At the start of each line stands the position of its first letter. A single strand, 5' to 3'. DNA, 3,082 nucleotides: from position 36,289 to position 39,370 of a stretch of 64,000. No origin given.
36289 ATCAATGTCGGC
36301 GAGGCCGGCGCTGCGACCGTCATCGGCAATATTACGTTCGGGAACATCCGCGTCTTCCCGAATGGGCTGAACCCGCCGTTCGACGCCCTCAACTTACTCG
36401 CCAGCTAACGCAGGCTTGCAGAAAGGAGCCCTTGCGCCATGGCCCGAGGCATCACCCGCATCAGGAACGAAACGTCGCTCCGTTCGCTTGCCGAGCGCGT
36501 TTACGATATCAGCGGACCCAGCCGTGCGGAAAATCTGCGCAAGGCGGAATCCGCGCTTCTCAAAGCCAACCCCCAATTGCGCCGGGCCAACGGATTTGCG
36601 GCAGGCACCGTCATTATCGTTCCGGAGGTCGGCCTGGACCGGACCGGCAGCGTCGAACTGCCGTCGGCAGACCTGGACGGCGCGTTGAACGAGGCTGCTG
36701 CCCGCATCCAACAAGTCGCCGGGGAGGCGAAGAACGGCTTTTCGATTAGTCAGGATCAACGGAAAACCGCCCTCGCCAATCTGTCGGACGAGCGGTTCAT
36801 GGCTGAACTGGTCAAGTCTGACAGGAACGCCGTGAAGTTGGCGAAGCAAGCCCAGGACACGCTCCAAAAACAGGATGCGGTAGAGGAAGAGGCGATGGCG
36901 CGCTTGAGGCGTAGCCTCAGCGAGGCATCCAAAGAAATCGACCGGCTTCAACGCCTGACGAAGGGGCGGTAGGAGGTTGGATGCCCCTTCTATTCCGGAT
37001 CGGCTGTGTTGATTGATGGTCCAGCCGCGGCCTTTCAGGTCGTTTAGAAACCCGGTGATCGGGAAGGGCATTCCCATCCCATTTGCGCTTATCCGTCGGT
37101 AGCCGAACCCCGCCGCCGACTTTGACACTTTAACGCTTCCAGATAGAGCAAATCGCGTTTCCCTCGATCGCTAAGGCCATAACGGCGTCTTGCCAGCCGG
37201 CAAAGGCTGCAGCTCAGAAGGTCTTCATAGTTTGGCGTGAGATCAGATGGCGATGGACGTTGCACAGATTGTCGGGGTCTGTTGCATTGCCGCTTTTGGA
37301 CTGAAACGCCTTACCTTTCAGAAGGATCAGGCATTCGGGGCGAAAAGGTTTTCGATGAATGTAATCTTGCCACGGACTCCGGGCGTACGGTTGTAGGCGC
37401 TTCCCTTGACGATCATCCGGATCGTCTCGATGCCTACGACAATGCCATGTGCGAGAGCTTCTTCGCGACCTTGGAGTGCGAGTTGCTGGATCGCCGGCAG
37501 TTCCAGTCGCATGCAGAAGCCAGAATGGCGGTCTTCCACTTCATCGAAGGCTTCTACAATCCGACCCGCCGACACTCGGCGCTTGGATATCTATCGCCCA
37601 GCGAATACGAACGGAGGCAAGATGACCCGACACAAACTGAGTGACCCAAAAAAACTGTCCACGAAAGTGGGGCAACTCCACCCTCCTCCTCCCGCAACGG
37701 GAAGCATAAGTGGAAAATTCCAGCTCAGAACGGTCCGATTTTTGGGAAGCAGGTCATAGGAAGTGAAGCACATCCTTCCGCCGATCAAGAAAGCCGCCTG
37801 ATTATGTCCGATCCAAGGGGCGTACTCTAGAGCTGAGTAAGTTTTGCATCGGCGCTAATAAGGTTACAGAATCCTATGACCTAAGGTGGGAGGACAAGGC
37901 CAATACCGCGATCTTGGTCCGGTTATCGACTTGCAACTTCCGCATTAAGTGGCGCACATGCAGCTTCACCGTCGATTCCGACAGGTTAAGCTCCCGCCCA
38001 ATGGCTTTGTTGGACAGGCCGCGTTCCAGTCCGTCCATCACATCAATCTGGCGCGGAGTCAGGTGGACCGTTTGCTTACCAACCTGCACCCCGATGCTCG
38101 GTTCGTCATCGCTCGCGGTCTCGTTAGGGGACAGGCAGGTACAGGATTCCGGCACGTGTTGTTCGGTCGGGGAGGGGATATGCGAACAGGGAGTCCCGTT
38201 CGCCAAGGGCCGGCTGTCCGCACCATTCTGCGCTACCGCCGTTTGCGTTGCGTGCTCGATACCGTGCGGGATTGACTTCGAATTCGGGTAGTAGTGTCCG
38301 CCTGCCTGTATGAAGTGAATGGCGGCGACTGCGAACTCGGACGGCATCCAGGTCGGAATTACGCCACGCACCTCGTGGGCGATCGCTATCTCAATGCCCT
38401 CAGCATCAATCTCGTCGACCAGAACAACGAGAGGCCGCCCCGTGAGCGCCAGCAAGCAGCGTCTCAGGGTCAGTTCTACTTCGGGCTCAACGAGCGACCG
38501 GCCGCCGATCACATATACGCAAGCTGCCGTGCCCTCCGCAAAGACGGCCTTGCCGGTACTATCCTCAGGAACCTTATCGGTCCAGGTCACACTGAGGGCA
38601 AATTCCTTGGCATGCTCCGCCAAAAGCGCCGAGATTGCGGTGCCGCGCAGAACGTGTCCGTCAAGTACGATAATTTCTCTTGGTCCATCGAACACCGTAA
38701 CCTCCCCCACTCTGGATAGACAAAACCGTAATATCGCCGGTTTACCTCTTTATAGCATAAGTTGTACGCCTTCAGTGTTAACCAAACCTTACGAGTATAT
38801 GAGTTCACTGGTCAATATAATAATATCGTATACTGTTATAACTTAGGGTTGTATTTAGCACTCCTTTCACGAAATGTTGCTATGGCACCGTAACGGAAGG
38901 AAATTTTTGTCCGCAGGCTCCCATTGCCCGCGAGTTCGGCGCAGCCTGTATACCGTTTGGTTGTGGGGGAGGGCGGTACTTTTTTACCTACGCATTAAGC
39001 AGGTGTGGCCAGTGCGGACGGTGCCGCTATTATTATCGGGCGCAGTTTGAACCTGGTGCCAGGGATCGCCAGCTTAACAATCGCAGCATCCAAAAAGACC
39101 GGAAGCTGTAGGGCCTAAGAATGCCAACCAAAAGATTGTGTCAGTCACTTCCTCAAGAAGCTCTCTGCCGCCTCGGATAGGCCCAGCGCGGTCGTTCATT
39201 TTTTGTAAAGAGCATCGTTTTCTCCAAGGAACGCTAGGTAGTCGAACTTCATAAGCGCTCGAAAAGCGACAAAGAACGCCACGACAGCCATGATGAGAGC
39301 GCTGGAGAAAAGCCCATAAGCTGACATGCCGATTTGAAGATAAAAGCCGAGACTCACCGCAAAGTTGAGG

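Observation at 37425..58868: Pel-like polysaccharide locus bracketed by inverted IS3 copies (one truncated)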

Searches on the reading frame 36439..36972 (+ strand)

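Call 78: search_protein_families(library=pfam, proteins=[window:36439-36972:+], max_evalue=0.01)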
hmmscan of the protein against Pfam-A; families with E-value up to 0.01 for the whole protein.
window:36439-36972:+ (177 aa): 0 families

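Call 91: search_protein_families(library=ncbifam, proteins=[window:36439-36972:+], max_evalue=1)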
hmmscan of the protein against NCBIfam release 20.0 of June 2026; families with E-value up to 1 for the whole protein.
window:36439-36972:+ (177 aa): 1 family
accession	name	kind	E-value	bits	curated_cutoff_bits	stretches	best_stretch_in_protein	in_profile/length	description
NF006687.0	PRK09234.1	equivalog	0.064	11.4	1018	1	37-160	397-518/849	bifunctional FO biosynthesis protein CofGH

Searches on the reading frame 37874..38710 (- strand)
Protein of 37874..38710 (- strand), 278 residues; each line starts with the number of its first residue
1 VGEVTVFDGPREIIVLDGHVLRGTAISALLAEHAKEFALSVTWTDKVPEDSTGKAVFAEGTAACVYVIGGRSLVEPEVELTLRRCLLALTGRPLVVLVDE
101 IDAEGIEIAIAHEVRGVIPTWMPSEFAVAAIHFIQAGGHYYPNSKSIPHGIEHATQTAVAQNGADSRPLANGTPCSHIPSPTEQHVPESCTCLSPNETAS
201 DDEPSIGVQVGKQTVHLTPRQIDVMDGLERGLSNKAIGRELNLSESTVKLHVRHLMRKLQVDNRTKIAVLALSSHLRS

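Call 4: search_protein_families(library=pfam, proteins=[window:37874-38710:-], max_evalue=0.01)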
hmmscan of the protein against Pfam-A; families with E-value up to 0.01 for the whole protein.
window:37874-38710:- (278 aa): 7 families
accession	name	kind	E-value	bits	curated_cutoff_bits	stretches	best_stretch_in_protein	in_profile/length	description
PF00196.25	GerE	-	8.4e-19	67.4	23.5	1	217-271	3-57/57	Bacterial regulatory proteins, luxR family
PF13936.12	HTH_38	-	2.5e-05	24.4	27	1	225-253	14-42/44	Helix-turn-helix domain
PF04218.19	CENP-B_N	-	0.00043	20.3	21.2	1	213-249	3-40/53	CENP-B N-terminal DNA-binding domain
PF13412.12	HTH_24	-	0.00088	19.2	21.9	1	231-258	17-44/48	Winged helix-turn-helix DNA-binding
PF08281.18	Sigma70_r4_2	-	0.0019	18.3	25.7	1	231-259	26-54/54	Sigma-70, region 4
PF13404.12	HTH_AsnC-type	-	0.0061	16.8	27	0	232-251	18-37/42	AsnC-type helix-turn-helix domain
PF04545.22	Sigma70_r4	-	0.0068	16.3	24.1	0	229-260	18-49/50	Sigma-70, region 4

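Call 12: search_protein_families(library=ncbifam, proteins=[window:37874-38710:-], max_evalue=0.01)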
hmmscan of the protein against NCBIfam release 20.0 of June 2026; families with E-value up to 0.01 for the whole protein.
window:37874-38710:- (278 aa): 18 families
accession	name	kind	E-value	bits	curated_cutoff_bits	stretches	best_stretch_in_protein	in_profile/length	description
NF047785.1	respo_reg_MadR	equivalog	2.5e-14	53.2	300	1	212-268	144-200/209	MadR family response regulator transcription factor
NF007935.0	PRK10651.1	equivalog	6.5e-14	51.6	250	1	212-272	151-211/216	two-component system response regulator NarL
NF007708.0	PRK10403.1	equivalog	5.2e-13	48.9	343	1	217-273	154-210/215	nitrate/nitrite response regulator protein NarP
NF007505.1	PRK10100.1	equivalog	3.9e-11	43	250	1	212-270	140-198/204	biofilm master transcriptional regulator CsgD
NF041830.1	RR_TF_ErdR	exception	1e-10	41.7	390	1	215-270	149-204/213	response regulator transcription factor ErdR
TIGR03020.2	EpsA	equivalog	2.4e-10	40.5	170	1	214-266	188-240/247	XrtB/PEP-CTERM-associated transcriptional regulator EpsA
NF006900.1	PRK09390.1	equivalog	4.8e-10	39.3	255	1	208-274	134-200/203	response regulator FixJ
NF052445.1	RespRegMctR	equivalog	8.6e-09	35.1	300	1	212-273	140-201/205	two-component system response regulator MctR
NF003420.0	PRK04841.1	equivalog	2.2e-07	29.3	537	1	214-267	836-889/903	HTH-type transcriptional regulator MalT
NF052366.1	photon_PedR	equivalog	3e-07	30.5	120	1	216-272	2-58/74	photosynthetic electron transport-dependent transcriptional regulator PedR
NF007685.0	PRK10360.1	equivalog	4.2e-07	30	258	1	211-268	133-189/196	response regulator transcription factor UhpA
NF011896.0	PRK15369.1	equivalog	1.8e-06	27.7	242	1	212-268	145-201/211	two component system response regulator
NF041232.1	BagY_FevT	exception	6.4e-06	25.3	700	1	213-267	293-347/367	LuxR family transcriptional regulator BagY/FevT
NF041673.1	transregRamA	equivalog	0.00069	18.8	500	1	212-265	214-267/280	acetate metabolism transcriptional regulator RamA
NF007403.0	PRK09935.1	equivalog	0.0011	18.6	271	1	210-264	143-197/210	fimbria biosynthesis transcriptional regulator FimZ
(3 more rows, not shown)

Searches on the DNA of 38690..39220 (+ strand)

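Call 44: search_dna_similar(query=window:38690-39220:+, collection=plasmids, mode=distant, max_rows=8, max_evalue=0.001)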
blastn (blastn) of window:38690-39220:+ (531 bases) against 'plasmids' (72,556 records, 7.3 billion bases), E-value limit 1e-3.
No match.
